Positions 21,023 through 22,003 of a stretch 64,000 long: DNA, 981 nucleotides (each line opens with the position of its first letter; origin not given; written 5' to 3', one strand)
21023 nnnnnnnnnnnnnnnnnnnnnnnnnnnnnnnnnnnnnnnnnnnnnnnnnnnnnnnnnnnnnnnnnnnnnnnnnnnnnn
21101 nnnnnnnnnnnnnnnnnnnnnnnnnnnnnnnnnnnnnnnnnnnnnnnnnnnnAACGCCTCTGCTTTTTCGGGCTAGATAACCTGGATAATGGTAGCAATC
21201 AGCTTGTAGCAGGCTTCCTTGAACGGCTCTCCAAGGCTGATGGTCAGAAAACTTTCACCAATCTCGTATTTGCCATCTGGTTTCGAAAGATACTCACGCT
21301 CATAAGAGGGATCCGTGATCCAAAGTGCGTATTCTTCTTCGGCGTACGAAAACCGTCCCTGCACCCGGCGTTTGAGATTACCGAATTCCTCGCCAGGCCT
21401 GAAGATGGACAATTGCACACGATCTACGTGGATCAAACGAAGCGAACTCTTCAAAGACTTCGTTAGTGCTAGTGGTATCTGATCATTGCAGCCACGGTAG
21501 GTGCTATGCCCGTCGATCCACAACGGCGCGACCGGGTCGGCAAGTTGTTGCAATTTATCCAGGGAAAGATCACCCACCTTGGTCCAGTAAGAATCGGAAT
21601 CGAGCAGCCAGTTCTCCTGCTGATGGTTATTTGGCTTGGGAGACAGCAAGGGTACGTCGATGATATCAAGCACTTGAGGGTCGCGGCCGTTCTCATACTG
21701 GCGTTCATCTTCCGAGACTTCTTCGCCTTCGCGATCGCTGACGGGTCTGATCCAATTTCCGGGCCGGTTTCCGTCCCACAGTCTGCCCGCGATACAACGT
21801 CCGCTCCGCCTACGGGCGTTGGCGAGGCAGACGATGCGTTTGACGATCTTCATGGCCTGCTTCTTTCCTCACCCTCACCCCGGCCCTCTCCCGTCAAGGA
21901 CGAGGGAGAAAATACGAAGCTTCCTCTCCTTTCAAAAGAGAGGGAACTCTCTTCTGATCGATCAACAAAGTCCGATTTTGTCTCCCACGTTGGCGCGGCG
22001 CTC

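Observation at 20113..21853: Uncharacterised three-gene cassette (Cys-motif protein plus two DUF488 paralogues) splitting leuA from leuB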

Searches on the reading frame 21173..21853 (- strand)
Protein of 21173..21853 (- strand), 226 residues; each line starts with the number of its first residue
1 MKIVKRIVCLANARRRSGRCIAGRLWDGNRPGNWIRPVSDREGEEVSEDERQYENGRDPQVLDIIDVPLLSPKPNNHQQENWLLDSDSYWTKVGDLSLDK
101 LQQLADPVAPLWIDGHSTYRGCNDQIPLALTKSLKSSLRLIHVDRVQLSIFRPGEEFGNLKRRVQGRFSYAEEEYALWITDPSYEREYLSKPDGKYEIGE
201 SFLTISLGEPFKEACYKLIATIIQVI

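Call 3: search_protein_families(library=pfam, proteins=[window:21173-21853:-], max_evalue=1)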
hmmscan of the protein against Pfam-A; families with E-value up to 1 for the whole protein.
window:21173-21853:- (226 aa): 2 families
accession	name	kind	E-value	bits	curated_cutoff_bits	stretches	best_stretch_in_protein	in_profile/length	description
PF22557.2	DuOB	-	9.4e-71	238.6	27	1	5-222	1-210/210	Dual OB-containing domain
PF13578.12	Methyltransf_24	-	0.11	13.8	26.3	1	76-141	35-102/105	Methyltransferase domain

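Call 4: search_protein_families(library=padloc, proteins=[window:21173-21853:-], max_evalue=1)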
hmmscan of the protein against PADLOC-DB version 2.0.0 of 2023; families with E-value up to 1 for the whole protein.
window:21173-21853:- (226 aa): 4 families
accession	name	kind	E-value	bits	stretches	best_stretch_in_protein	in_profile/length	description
PDLC04653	PDC-M45A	-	8.4e-94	311.5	1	1-224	1-224/230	-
PDLC04654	PDC-M45A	-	5.9e-61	203.5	1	46-224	1-179/188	-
PDLC04655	PDC-M45A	-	1.1e-53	180.7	1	2-223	87-313/318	-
PDLC04656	PDC-M45A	-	1.9e-27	94.5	1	5-223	2-216/225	-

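Call 5: search_protein_families(library=ncbifam, proteins=[window:21173-21853:-], max_evalue=1)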
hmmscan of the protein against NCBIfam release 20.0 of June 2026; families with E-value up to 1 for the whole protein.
window:21173-21853:- (226 aa): 0 families

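Call 27: find_encoding_contigs(protein=window:21173-21853:-, flank=10000, max_places=6)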
Protein window:21173-21853:- (226 aa): 8 contigs read that carry it; 4 places shown.
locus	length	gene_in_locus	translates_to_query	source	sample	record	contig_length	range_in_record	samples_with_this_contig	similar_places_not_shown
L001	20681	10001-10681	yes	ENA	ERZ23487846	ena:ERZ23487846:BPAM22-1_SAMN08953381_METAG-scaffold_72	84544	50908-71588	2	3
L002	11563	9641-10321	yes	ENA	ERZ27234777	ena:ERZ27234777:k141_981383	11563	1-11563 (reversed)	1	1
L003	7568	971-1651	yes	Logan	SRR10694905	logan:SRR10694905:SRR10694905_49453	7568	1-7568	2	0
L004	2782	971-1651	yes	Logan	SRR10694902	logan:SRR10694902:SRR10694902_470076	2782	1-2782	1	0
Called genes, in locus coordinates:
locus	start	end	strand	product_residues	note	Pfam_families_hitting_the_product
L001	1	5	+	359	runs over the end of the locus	-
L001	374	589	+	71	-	PF22180:RH3_dom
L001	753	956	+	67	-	-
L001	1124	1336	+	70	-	-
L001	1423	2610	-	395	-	PF00155:Aminotran_1_2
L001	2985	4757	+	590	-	PF02776:TPP_enzyme_N, PF00205:TPP_enzyme_M, PF02775:TPP_enzyme_C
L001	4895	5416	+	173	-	PF01842:ACT, PF22629:ACT_AHAS_ss, PF13710:ACT_5, PF10369:ALS_ss_C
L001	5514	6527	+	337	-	PF02826:2-Hacid_dh_C, PF03807:F420_oxidored (weak), PF07991:KARI_N, PF01450:KARI_C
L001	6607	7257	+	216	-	PF02666:PS_Dcarbxylase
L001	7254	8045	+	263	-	PF01066:CDP-OH_P_transf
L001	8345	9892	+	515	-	PF00682:HMGL-like, PF22617:HCS_D2, PF08502:LeuA_dimer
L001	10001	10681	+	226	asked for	PF22557:DuOB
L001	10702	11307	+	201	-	PF04343:DUF488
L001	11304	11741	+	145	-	PF04343:DUF488, PF22751:DUF488-N3a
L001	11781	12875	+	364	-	PF00180:Iso_dh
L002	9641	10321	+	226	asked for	PF22557:DuOB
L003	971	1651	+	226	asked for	PF22557:DuOB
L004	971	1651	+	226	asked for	PF22557:DuOB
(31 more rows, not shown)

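Call 28: find_homologous_proteins(query=window:21173-21853:-, max_evalue=0.001)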
Query window:21173-21853:- (226 aa): 2910 proteins with E <= 0.001 among 3075 candidates; the best 120 are listed.
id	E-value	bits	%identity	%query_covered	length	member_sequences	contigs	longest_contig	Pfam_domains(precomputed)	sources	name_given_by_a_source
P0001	1.2e-145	501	97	100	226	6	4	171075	PF22557.3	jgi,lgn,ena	-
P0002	7.7e-132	456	87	100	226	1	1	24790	PF22557.3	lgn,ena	-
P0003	9.6e-131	453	87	100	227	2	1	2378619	PF22557.3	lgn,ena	-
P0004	7.9e-129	446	87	99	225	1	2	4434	PF22557.3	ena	-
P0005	1.1e-128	446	87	99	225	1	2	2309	PF22557.3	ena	-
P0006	3.9e-128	444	87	99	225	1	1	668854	PF22557.3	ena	-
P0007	7.4e-127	440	86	99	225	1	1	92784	PF22557.3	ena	-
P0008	9.6e-127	439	87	99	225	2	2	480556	PF22557.3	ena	-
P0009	2.0e-126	438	85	100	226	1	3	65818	PF22557.3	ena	-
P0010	3.2e-126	438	84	100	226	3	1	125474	PF22557.3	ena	-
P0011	1.2e-125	436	84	100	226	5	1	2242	PF22557.3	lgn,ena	-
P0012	5.1e-125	434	85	100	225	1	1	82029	PF22557.3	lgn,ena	-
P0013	1.5e-124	432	82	100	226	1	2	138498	PF22557.3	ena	-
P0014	1.2e-119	416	82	100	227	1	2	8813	PF22557.3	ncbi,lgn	-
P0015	2.0e-113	396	78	100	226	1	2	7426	PF22557.3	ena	-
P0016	5.7e-102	358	71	99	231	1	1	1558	PF22557.3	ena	-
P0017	2.4e-99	350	70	99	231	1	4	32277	PF22557.3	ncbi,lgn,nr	ncbi:MAG: hypothetical protein HYW07_02820 [Candidatus Latescibacteria bacterium]|nr:hypothetical pr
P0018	2.7e-99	350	67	99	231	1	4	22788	PF22557.3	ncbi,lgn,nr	ncbi:MAG: hypothetical protein L0387_11590 [Acidobacteria bacterium]|nr:hypothetical protein [Acidob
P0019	5.2e-99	349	67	99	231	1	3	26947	PF22557.3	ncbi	-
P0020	4.3e-98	346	68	97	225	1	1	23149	PF22557.3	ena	-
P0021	5.4e-98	345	67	99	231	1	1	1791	PF22557.3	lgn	-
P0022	6.2e-98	345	68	99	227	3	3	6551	PF22557.3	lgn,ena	-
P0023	7.9e-98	345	65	99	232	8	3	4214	PF22557.3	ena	-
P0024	8.6e-98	345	67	99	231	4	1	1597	PF22557.3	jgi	jgi:hypothetical protein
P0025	1.2e-97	344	66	99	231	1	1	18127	PF22557.3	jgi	jgi:hypothetical protein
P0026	1.8e-97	344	67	99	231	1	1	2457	PF22557.3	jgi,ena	-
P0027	2.8e-97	343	67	99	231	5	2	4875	PF22557.3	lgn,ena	-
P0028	3.0e-97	343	69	99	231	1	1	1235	PF22557.3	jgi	jgi:hypothetical protein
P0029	1.9e-96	340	67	99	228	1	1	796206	PF22557.3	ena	-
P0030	2.0e-96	340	66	99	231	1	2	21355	PF22557.3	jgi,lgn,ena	-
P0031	2.1e-96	340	67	99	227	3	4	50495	PF22557.3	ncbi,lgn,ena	-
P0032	2.1e-96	340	68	99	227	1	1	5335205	PF22557.3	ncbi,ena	-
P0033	2.3e-96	340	66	99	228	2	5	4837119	PF22557.3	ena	-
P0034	2.5e-96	340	66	99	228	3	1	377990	PF22557.3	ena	-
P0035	3.7e-96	339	66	99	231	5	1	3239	PF22557.3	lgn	-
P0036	3.7e-96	339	67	99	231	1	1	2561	PF22557.3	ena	-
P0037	4.5e-96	339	67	99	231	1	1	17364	PF22557.3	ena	-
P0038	5.8e-96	339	66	99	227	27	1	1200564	PF22557.3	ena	-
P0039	6.6e-96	338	67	99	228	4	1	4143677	PF22557.3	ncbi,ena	-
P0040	9.0e-96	338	66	99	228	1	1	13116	PF22557.3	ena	-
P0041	1.1e-95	338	64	99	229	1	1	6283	PF22557.3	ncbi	-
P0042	1.2e-95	338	66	99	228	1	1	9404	PF22557.3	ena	-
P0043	1.3e-95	338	66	99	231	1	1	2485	PF22557.3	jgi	jgi:hypothetical protein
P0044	2.1e-95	337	67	99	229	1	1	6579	PF22557.3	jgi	jgi:hypothetical protein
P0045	2.3e-95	337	66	99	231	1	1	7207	PF22557.3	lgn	-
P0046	2.4e-95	337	67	99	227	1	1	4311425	PF22557.3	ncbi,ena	-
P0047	2.7e-95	337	67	99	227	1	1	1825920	PF22557.3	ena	-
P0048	3.0e-95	336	67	99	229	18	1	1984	PF22557.3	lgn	-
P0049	3.1e-95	336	65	99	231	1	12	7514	PF22557.3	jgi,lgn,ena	jgi:hypothetical protein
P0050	3.9e-95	336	65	99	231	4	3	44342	PF22557.3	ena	-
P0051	4.7e-95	336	65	99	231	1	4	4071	PF22557.3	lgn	-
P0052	5.0e-95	336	66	99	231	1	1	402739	PF22557.3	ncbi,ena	-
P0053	7.0e-95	335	62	100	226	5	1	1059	PF22557.3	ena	-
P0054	7.7e-95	335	67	99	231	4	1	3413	PF22557.3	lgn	-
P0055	8.2e-95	335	66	100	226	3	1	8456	PF22557.3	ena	-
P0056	8.4e-95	335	66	99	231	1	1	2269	PF22557.3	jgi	jgi:hypothetical protein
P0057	8.7e-95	335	67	99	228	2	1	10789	PF22557.3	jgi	-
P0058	9.8e-95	335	65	99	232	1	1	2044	PF22557.3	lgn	-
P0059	1.1e-94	335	67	99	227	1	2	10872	PF22557.3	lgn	-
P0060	1.2e-94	334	65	99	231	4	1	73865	PF22557.3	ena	-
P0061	1.5e-94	334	65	99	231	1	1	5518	PF22557.3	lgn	-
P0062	1.6e-94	334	65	99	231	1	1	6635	PF22557.3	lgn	-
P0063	1.7e-94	334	65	99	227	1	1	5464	PF22557.3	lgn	-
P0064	1.9e-94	334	66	99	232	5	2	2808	PF22557.3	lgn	-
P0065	2.0e-94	334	66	97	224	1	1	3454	PF22557.3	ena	-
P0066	2.1e-94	334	65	99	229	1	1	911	PF22557.3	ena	-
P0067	2.4e-94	333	65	99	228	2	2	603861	PF22557.3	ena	-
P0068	2.5e-94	333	67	99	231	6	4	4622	PF22557.3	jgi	jgi:hypothetical protein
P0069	2.9e-94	333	65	99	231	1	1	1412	PF22557.3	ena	-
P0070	3.0e-94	333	64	99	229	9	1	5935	PF22557.3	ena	-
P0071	3.2e-94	333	65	99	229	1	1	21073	PF22557.3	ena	-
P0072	3.8e-94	333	64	99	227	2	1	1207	PF22557.3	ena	-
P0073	4.3e-94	333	64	100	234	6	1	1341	PF22557.3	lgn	-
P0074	5.2e-94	332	65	97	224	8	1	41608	PF22557.3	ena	-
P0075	6.2e-94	332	65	99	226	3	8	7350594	PF22557.3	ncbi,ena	-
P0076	7.1e-94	332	65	99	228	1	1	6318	PF22557.3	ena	-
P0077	7.3e-94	332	65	99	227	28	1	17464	PF22557.3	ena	-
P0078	7.4e-94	332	65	99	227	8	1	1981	PF22557.3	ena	-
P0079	7.5e-94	332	68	97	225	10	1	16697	PF22557.3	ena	-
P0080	7.8e-94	332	65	97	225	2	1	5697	PF22557.3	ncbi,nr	ncbi:MAG: hypothetical protein OXK73_00830 [Rhodospirillaceae bacterium]|nr:hypothetical protein [Rh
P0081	8.4e-94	332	66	99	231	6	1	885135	PF22557.3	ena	-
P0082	9.2e-94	331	63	99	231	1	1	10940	PF22557.3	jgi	jgi:hypothetical protein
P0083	9.4e-94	331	66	99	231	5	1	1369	PF22557.3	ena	-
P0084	9.9e-94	331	64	99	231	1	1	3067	PF22557.3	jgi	jgi:hypothetical protein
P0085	1.1e-93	331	64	99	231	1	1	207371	PF22557.3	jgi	jgi:Dual OB-containing domain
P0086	1.1e-93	331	66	97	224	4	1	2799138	PF22557.3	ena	-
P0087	1.2e-93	331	66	99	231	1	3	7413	PF22557.3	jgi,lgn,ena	-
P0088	1.3e-93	331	65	99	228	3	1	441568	PF22557.3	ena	-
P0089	1.5e-93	331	65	99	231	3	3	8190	PF22557.3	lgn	-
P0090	1.5e-93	331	66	99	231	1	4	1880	PF22557.3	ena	-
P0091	1.7e-93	331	64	99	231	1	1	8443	PF22557.3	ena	-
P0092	1.8e-93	331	66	99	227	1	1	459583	PF22557.3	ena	-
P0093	2.2e-93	330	65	99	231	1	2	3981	PF22557.3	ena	-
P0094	2.5e-93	330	65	99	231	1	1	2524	PF22557.3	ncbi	-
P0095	2.6e-93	330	65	99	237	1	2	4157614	PF22557.3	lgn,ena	-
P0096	2.9e-93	330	63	99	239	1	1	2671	PF22557.3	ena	-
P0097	3.0e-93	330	63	99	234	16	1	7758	PF22557.3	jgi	jgi:hypothetical protein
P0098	4.0e-93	329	66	96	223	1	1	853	PF22557.3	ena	-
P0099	4.0e-93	329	64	99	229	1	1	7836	PF22557.3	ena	-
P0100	4.3e-93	329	63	99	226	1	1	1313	PF22557.3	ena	-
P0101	5.2e-93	329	64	100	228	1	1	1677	PF22557.3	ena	-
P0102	5.6e-93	329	64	99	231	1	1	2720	PF22557.3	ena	-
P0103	6.0e-93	329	63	99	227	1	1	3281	PF22557.3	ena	-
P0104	6.5e-93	329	63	99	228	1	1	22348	PF22557.3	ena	-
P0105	6.6e-93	329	66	99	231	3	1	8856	PF22557.3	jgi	-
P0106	6.7e-93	329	64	99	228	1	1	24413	PF22557.3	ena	-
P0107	7.6e-93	328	65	99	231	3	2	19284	PF22557.3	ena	-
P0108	7.6e-93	328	62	99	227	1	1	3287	PF22557.3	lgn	-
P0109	7.8e-93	328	64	99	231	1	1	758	PF22557.3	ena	-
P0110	7.9e-93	328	65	99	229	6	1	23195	PF22557.3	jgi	jgi:hypothetical protein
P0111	8.3e-93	328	62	99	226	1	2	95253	PF22557.3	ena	-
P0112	8.4e-93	328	64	100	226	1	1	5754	PF22557.3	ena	-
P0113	8.5e-93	328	64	99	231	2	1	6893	PF22557.3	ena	-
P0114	8.8e-93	328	64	99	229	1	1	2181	PF22557.3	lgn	-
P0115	8.9e-93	328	64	99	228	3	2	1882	PF22557.3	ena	-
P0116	9.0e-93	328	65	99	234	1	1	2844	PF22557.3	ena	-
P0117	9.1e-93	328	65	99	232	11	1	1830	PF22557.3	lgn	-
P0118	9.1e-93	328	65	99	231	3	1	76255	PF22557.3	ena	-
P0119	9.5e-93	328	65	98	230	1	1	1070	PF22557.3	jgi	jgi:hypothetical protein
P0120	1.1e-92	328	62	99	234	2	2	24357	PF22557.3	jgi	jgi:hypothetical protein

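Call 30: find_related_loci(query=A1, collection=genome_contigs, flank=10000)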
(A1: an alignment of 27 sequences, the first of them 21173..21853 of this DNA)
Query A1 (226 aa) in genome_contigs; peptide patterns used: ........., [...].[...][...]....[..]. (x = any residue, [..] = any of these).
320 stretches matched a pattern; 262 encode a relative of the query (tblastn E <= 1e-3); the best 80 are kept; 80 distinct loci.
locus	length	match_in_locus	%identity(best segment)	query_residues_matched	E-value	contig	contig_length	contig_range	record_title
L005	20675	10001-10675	87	1-225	2e-130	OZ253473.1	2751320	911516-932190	MAG: Nitrospirales bacterium isolate 056054a7-9ecf-4ec6-a908-bfcb47be926a genome assembly, chromosome: 1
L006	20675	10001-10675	84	1-225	3e-129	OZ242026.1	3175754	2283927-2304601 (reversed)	MAG: Nitrospirales bacterium isolate ad4af3c8-44ab-4a5f-8523-14f9326d4af7 genome assembly, chromosome: 1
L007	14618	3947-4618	70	1-224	5e-103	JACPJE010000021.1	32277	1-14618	MAG: Candidatus Latescibacterota bacterium isolate NC_groundwater_459_Ag_B-0.1um_64_11 S34_3B_scaffold_82286, whole geno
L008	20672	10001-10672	67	1-223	1e-101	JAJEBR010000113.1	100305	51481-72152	MAG: Gemmatimonadetes bacterium isolate jk18x9bins.40 k141_39153, whole genome shotgun sequence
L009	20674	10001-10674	81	1-225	3e-105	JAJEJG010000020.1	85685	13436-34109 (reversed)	MAG: Nitrospirales bacterium isolate p16x63bins.32 k141_90770, whole genome shotgun sequence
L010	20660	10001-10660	69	4-223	2e-100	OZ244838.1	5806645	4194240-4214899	MAG: Vicinamibacterales bacterium isolate 9acdbeb3-a231-4dbc-ad07-da4441d3703d genome assembly, chromosome: 1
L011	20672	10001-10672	66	1-224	2e-99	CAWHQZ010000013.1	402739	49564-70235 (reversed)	MAG: uncultured Alphaproteobacteria bacterium isolate MFD06229.bin.1.199 genome assembly, contig: contig_3048, whole gen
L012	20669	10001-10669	65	1-223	4e-99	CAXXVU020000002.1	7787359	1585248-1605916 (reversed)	MAG: Vicinamibacterales bacterium isolate bab29b19-afa8-4b77-beae-9eb7b8b40fcf genome assembly, contig: contig_2, whole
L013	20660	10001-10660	68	4-223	3e-99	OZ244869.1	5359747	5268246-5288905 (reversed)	MAG: uncultured Candidatus Binatia bacterium isolate 4a3a7036-e571-4a1a-a60d-b403d30aaf4e genome assembly, chromosome: 1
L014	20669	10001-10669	67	1-223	1e-98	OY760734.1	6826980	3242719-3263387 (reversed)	MAG: Vicinamibacterales bacterium isolate 10b48155-431e-4809-9d43-759f23ff96f9 genome assembly, chromosome: 1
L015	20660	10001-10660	66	4-223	2e-97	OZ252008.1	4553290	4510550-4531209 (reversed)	MAG: Vicinamibacterales bacterium isolate ab35155b-1746-435f-90be-ea23bd168454 genome assembly, chromosome: 1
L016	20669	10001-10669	65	1-223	3e-96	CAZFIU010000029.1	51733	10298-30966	MAG TPA_asm: uncultured Syntrophobacterales bacterium isolate SRP109090_co2_231 genome assembly, contig: NODE_749_length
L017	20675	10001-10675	62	1-225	3e-96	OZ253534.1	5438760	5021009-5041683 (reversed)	MAG: Candidatus Multivorans sp. isolate be2d7f3f-f219-46b2-8ad1-06fdd0eb2387 genome assembly, chromosome: 1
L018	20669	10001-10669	62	1-223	9e-96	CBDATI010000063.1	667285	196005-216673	MAG: Vicinamibacterales bacterium isolate 9032b1d6-987d-442b-851f-814444474a9f genome assembly, contig: contig_63, whole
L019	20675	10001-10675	62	1-225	2e-95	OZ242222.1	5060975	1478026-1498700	MAG: Candidatus Multivorans sp. isolate 294fb325-5f7d-45f9-a7ea-d7aadbeafeef genome assembly, chromosome: 1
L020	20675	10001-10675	65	1-225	1e-95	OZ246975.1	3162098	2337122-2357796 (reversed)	MAG: Rhodothermales bacterium isolate 8fe74e33-5909-4c33-ba6b-a037c2d2266a genome assembly, chromosome: 1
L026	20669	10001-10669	65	4-225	5e-95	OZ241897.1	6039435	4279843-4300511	MAG: Acidobacteriota bacterium isolate 7b4b86e9-9a4d-44db-aaa0-056d26db6e00 genome assembly, chromosome: 1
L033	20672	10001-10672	61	1-224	9e-94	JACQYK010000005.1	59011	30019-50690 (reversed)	MAG: Deltaproteobacteria bacterium isolate NC_groundwater_1539_Pr4_S-0.65um_50_9 SR1-18-Sp65_coassembly_scaffold_57658,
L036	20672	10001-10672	61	1-224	2e-93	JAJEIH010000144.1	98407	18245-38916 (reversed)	MAG: Alphaproteobacteria bacterium isolate p16x65bins.40 k141_1246013, whole genome shotgun sequence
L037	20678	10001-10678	64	1-225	3e-93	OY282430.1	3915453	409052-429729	MAG: uncultured Pseudomonadales bacterium genome assembly, chromosome: 1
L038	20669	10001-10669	63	1-223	2e-93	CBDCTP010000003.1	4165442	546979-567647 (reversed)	MAG: Vicinamibacterales bacterium isolate 10f4adea-8e09-47d4-a7a3-d2416a85f142 genome assembly, contig: contig_3, whole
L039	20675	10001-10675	62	1-225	3e-93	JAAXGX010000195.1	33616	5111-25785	MAG: Vicinamibacteraceae bacterium isolate Plut_88874 unfiltered_Plut_88874_genomic_contig_610054, whole genome shotgun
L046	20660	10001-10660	64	4-223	6e-93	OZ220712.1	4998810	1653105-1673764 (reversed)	MAG: Thermodesulfobacteriota bacterium isolate 564989d4-0a31-48dd-8468-51938819ad86 genome assembly, chromosome: 1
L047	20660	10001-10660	64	5-223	1e-92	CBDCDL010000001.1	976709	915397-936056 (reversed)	MAG: Spirochaetia bacterium isolate 978a6f5d-7542-411a-95a3-dd801879e222 genome assembly, contig: contig_1, whole genome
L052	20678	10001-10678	63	1-225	7e-92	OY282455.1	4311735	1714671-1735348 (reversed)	MAG: uncultured Pseudomonadales bacterium genome assembly, chromosome: 1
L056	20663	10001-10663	63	5-224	1e-91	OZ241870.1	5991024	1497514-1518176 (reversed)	MAG: Gammaproteobacteria bacterium isolate ca35ea08-545d-4259-bb59-35f508f037d2 genome assembly, chromosome: 1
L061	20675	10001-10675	61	1-224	6e-91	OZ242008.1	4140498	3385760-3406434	MAG: Longimicrobiales bacterium isolate 272da3a6-e101-4ee2-9c66-5470dedc8fe0 genome assembly, chromosome: 1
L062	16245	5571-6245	61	1-225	7e-91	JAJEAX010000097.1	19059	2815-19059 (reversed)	MAG: Candidatus Latescibacterota bacterium isolate jk18x7bins.9 k141_803149, whole genome shotgun sequence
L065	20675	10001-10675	61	1-225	1e-90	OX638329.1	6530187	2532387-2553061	MAG: uncultured Latescibacteria bacterium isolate 03e23b1f-02ed-4bf0-8d8f-a367d3d93791 genome assembly, chromosome: 1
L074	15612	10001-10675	61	1-225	8e-90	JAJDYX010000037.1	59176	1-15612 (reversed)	MAG: Candidatus Latescibacterota bacterium isolate jk18x34bins.57 k141_228405, whole genome shotgun sequence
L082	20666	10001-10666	61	5-225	9e-89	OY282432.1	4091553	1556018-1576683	MAG: uncultured Candidatus Binatia bacterium isolate 81991fb1-66cf-4eb3-b653-309a223604dd genome assembly, chromosome: 1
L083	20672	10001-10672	61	1-223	7e-89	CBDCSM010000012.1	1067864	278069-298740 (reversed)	MAG: Paracoccaceae bacterium isolate fce447b2-faed-4fd8-83a0-125ef3c917a2 genome assembly, contig: contig_12, whole geno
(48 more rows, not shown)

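Call 41: search_solved_structures(query=A1, max_evalue=10, show_alignments=1)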
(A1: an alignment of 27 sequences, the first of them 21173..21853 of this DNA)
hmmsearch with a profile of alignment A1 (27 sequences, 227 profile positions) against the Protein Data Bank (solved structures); distinct sequences matched with E-value up to 10: 1.
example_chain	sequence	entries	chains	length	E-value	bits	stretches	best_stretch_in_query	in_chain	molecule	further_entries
6p5a_B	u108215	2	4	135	0.89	12.1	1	128-195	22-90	Transposable element P transposase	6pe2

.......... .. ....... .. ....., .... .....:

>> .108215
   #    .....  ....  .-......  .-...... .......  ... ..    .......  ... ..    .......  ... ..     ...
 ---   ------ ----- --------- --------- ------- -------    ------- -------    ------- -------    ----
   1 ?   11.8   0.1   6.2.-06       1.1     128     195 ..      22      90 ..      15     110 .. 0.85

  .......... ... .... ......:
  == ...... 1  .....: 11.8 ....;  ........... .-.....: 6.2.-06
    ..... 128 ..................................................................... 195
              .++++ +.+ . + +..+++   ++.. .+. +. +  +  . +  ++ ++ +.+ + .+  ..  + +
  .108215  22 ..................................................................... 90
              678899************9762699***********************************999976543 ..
